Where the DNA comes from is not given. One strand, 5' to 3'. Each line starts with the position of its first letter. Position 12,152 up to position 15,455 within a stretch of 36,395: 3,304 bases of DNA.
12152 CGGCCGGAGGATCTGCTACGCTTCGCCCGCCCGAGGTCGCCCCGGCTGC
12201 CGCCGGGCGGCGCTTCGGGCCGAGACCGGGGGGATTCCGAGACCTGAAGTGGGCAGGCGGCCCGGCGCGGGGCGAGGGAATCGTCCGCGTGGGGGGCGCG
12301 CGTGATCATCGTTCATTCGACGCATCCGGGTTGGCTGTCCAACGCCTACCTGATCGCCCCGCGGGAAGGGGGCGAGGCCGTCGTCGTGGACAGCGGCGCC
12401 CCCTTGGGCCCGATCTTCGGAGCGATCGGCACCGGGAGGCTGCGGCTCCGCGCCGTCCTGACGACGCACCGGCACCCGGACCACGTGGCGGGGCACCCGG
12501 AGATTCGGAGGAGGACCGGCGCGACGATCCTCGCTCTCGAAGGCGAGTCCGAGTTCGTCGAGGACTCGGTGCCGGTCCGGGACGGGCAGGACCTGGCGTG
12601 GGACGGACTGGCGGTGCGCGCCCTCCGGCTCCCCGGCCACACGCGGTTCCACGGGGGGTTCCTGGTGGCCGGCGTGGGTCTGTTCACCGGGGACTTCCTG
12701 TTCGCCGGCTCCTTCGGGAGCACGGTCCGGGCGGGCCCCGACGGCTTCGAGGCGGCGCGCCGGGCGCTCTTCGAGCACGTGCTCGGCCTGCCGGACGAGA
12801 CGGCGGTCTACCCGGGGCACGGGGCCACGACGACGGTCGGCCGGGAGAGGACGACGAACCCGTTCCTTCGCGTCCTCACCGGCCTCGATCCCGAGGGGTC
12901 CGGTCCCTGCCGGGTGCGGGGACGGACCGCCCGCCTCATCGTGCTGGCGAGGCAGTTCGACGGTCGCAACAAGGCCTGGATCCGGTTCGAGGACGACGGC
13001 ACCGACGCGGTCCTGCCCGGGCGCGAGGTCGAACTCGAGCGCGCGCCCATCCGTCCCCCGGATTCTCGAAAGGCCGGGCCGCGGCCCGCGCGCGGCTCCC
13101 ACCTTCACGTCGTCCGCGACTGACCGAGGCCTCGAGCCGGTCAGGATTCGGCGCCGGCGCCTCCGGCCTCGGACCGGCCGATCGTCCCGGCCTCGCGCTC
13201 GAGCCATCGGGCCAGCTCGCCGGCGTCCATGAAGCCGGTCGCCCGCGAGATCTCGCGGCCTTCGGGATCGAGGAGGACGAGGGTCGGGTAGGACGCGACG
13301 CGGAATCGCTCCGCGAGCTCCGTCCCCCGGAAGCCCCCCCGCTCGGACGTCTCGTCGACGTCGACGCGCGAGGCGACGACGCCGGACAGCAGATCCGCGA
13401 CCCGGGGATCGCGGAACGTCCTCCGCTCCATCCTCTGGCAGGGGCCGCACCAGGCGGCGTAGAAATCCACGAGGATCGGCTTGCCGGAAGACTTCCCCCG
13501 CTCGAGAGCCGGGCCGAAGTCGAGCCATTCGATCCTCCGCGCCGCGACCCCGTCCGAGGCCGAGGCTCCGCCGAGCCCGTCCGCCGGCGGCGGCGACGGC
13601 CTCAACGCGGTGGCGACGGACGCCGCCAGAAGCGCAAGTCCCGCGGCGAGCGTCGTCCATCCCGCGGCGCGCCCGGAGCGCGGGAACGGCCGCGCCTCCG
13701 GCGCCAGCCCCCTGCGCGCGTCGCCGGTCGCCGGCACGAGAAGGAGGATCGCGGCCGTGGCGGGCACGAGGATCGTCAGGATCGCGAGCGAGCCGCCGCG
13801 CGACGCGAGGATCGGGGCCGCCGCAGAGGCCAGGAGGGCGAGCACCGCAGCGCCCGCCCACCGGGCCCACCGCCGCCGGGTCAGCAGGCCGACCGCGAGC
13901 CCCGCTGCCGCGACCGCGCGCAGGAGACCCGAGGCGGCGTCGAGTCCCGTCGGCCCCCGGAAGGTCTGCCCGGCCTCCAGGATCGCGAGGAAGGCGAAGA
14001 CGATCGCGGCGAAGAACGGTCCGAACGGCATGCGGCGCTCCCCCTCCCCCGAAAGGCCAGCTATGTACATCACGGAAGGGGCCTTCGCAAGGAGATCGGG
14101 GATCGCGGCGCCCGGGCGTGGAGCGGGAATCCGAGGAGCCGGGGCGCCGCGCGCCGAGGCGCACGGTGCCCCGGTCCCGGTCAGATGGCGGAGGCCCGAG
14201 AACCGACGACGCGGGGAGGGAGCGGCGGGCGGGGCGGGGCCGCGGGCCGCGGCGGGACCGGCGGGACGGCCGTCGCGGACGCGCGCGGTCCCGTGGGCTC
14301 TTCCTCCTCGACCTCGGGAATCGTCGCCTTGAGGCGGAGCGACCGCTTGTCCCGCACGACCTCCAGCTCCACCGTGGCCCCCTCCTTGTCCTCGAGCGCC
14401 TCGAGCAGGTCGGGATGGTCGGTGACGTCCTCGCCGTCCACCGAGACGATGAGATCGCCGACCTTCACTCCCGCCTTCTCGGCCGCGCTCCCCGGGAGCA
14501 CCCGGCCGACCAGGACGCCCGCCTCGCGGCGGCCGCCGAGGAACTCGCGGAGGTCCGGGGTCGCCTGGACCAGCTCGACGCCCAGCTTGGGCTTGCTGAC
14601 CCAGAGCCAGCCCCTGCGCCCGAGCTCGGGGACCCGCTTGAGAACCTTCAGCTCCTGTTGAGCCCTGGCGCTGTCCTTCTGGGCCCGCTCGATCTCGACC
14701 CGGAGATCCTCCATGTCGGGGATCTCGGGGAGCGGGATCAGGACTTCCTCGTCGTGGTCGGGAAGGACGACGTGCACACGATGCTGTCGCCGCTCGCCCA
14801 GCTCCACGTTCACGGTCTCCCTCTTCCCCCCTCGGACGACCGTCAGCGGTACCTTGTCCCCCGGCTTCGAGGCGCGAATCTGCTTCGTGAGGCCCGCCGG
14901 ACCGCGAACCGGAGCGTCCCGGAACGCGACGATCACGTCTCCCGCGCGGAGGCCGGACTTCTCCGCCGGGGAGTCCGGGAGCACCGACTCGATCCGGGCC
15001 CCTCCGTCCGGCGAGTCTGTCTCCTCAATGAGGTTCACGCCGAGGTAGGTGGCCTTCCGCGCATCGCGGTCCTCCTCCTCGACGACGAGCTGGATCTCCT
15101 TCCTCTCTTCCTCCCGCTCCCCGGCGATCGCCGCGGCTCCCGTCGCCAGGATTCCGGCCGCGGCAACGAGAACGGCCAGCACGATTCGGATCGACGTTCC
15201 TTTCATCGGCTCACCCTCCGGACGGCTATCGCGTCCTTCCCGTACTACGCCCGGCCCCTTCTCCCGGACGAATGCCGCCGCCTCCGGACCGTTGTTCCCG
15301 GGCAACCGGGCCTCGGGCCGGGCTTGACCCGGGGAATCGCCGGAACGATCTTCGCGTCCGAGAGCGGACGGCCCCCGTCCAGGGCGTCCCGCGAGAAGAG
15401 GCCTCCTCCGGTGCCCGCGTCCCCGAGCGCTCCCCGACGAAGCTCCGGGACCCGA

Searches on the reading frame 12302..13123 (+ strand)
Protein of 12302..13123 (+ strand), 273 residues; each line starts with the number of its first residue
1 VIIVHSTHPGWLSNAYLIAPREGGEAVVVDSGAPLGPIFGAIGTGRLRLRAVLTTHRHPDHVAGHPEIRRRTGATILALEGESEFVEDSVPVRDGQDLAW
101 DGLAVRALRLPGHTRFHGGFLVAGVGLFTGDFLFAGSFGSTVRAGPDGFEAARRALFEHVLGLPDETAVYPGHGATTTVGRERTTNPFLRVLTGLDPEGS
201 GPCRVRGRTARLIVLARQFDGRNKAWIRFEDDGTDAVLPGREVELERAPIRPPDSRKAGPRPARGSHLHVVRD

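Call 3: search_protein_families(library=pfam, proteins=[window:12302-13123:+], max_evalue=0.01)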
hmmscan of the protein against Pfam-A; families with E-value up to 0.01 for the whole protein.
window:12302-13123:+ (273 aa): 3 families
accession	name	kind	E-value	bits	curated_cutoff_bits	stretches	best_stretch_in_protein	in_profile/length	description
PF00753.33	Lactamase_B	-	5.1e-18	66.2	22.7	1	10-173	3-196/196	Metallo-beta-lactamase superfamily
PF12706.13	Lactamase_B_2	-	8.5e-05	22.7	27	1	48-109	30-91/200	Beta-lactamase superfamily domain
PF06613.17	KorB_C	-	0.0077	16.6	25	0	183-245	4-53/59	KorB C-terminal beta-barrel domain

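Call 4: search_protein_families(library=ncbifam, proteins=[window:12302-13123:+], max_evalue=0.01)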
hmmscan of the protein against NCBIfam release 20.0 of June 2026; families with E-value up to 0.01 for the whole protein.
window:12302-13123:+ (273 aa): 15 families
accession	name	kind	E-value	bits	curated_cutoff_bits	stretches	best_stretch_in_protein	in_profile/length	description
TIGR03413.1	GSH_gloB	equivalog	2.1e-24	86.2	200.8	1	16-176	13-167/248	hydroxyacylglutathione hydrolase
NF007597.0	PRK10241.1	equivalog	6.6e-11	42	421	1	18-176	16-168/251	hydroxyacylglutathione hydrolase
NF041804.1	MBL_fold_SolJ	exception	1.1e-10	41.1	350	1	11-177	16-182/224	solanimycin biosynthesis MBL-fold hydrolase SolJ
NF033105.1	bla_subclass_B3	equivalog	7.1e-07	28.8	240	1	49-87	62-100/257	subclass B3 metallo-beta-lactamase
NF012229.1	bla_class_B_core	domain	6.4e-05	23.2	100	1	22-91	22-93/139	metallo-beta-lactamase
NF040641.1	bifunc_ST_SDO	equivalog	0.00021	20.3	625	0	94-176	264-345/423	bifunctional sulfur transferase/dioxygenase Blh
NF012140.0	blaBJP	exception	0.00097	18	600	1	49-90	94-135/294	BJP family subclass B3 metallo-beta-lactamase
NF001911.0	PRK00685.1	equivalog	0.0017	17.8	144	1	47-83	39-75/228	metal-dependent hydrolase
NF033106.1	blaL1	exception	0.0031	16.5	560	1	43-78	92-127/290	L1 family subclass B3 metallo-beta-lactamase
NF000806.0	PRK00055.2-4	equivalog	0.0033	16.7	363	1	21-65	26-70/280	ribonuclease Z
NF047896.1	blaMIM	exception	0.0034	16.8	640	1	45-94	105-154/306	MIM family subclass B3 metallo-beta-lactamase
NF047979.1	lactonase_AidB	equivalog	0.0036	16.6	360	0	105-124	176-195/271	AidB family quorum-quenching N-acyl homoserine lactonase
TIGR04559.1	SoxH_rel_PQQ_2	hypoth_equivalog_domain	0.005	16.3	280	0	46-70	65-89/283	quinoprotein relay system zinc metallohydrolase 2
NF040469.1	blaEFM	exception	0.0061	15.7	610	0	25-78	80-138/302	EFM family subclass B3 metallo-beta-lactamase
TIGR04558.1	SoxH_rel_PQQ_1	hypoth_equivalog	0.0096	15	300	0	49-65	72-88/285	quinoprotein relay system zinc metallohydrolase 1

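Call 54: search_protein_families(library=padloc, proteins=[window:12302-13123:+], max_evalue=0.01)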
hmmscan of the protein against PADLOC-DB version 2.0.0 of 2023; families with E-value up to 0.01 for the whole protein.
window:12302-13123:+ (273 aa): 0 families

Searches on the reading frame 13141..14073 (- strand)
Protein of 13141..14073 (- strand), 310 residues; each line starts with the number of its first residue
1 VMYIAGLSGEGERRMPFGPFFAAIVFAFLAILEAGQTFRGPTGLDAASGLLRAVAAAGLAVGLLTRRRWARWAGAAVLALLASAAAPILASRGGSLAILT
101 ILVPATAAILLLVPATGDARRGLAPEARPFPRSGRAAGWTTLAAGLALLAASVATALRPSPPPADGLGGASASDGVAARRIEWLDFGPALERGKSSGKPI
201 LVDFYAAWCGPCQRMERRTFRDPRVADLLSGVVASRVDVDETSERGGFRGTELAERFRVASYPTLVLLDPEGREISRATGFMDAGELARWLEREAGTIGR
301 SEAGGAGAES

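Call 3: search_protein_families(library=pfam, proteins=[window:13141-14073:-], max_evalue=0.01)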
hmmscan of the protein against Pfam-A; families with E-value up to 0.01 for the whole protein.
window:13141-14073:- (310 aa): 5 families
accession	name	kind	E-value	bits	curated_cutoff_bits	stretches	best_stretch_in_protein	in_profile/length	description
PF13098.12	Thioredoxin_2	-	9.7e-16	58.5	27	1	194-291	2-104/104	Thioredoxin-like domain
PF13899.12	Thioredoxin_7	-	1.1e-14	54.7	27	1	186-270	6-83/83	Thioredoxin-like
PF00085.26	Thioredoxin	-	1.3e-11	44.8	23.5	1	196-292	17-102/103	Thioredoxin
PF03190.21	Thioredox_DsbH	-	1.4e-08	35.3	27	1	178-281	17-122/163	Protein of unknown function, DUF255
PF13905.12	Thioredoxin_8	-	0.00012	22.8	27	0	251-273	71-93/94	Thioredoxin-like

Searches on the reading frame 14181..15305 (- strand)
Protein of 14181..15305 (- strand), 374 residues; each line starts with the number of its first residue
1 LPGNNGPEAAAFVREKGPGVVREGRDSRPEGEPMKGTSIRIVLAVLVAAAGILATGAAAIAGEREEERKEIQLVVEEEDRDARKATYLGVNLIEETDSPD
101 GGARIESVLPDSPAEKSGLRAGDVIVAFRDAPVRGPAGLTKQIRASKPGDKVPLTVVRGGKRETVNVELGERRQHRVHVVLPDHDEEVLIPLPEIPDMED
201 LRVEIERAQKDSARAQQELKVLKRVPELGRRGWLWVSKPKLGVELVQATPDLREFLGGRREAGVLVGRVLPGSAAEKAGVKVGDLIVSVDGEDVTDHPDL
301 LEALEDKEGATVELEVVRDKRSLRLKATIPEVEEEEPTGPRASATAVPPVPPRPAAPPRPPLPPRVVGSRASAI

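Call 3: search_protein_families(library=pfam, proteins=[window:14181-15305:-], max_evalue=0.01)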
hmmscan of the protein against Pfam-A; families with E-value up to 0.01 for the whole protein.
window:14181-15305:- (374 aa): 7 families
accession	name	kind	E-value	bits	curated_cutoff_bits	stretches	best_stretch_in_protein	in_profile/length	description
PF13180.12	PDZ_2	-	6.5e-32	110.1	27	2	87-169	2-80/80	PDZ domain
PF17820.7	PDZ_6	-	1.5e-23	82.7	27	2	266-318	2-54/54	PDZ domain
PF00595.29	PDZ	-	1.7e-22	80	23.2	2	241-316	12-80/81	PDZ domain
PF14685.13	PDZ_Tricorn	-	2e-09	37.7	25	1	274-320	32-80/88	Tricorn protease PDZ domain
PF04495.20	GRASP55_65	-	1.1e-05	26.2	27.7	0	68-156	11-98/138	GRASP55/65 PDZ-like domain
PF11874.13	DUF3394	-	0.00035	20.7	28.2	0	63-128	87-148/181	Domain of unknown function (DUF3394)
PF21558.3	Pept_S41_N_bact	-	0.0029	17.9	27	0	274-296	14-36/87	Bacteroidetes, Peptidase, S41 family, N-terminal domain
